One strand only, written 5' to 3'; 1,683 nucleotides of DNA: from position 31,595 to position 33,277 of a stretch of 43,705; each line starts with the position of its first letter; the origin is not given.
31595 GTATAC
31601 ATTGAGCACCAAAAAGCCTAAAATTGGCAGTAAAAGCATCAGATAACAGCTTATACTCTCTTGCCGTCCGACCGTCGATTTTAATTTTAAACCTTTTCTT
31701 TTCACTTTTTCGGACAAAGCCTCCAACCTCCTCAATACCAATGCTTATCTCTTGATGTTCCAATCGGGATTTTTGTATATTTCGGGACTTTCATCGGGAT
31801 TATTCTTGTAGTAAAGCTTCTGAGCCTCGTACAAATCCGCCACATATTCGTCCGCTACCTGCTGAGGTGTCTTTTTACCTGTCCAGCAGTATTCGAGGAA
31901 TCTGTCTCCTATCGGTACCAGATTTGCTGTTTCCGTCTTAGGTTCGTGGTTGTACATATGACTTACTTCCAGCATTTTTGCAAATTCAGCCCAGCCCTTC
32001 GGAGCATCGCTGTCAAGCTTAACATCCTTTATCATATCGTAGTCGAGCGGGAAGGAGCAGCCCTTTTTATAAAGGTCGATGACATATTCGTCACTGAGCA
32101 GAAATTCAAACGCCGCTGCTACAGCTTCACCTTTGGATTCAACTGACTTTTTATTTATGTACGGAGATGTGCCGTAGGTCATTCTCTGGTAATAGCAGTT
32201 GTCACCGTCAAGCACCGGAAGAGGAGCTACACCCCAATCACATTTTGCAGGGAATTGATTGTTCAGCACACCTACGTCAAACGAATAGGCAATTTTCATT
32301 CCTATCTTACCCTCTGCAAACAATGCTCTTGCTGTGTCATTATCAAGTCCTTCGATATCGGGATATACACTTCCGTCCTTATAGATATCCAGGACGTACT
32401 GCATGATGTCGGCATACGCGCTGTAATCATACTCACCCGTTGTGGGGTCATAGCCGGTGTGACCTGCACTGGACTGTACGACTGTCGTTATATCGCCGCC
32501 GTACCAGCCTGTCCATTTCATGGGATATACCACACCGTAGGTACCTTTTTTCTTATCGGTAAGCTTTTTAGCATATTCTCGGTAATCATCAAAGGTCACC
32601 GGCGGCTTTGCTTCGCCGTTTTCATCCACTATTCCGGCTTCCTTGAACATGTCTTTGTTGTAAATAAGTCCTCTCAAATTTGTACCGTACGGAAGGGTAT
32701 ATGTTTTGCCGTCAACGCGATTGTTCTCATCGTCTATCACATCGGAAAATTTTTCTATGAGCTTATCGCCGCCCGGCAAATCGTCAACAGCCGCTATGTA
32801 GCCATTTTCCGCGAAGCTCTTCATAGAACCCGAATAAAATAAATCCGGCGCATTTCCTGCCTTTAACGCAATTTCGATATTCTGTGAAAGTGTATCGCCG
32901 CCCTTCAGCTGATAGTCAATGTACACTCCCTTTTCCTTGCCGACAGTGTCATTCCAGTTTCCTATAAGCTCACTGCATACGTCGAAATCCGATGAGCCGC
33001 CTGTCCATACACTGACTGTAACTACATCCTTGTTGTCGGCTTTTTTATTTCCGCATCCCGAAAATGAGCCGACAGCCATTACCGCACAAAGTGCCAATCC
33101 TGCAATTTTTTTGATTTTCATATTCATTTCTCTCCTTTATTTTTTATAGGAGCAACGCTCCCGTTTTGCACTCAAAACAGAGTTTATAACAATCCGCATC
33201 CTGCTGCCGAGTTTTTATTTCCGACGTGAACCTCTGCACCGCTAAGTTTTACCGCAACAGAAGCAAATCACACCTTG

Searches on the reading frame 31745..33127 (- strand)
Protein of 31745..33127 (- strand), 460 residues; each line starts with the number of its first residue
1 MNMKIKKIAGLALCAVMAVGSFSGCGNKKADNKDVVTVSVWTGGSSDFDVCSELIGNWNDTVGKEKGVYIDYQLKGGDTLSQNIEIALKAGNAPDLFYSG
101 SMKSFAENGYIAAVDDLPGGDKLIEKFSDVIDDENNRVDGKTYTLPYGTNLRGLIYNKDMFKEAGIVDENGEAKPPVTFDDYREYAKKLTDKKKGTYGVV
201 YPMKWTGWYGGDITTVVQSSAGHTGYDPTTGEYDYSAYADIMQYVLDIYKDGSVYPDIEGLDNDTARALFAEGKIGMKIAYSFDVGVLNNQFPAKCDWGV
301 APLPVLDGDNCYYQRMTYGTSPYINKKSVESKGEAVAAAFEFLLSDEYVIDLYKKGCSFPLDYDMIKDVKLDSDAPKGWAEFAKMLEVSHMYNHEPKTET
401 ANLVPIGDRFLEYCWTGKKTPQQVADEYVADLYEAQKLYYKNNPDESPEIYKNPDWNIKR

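Call 61: search_protein_families(library=pfam, proteins=[window:31745-33127:-], max_evalue=0.00001)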
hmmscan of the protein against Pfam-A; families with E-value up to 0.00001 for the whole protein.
window:31745-33127:- (460 aa): 2 families
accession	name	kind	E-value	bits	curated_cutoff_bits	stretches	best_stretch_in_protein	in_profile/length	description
PF01547.30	SBP_bac_1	-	2.3e-30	107.1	26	1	65-348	21-305/307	Bacterial extracellular solute-binding protein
PF13343.11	SBP_bac_6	-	8.2e-07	29.2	24.6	0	96-165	15-78/245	Bacterial extracellular solute-binding protein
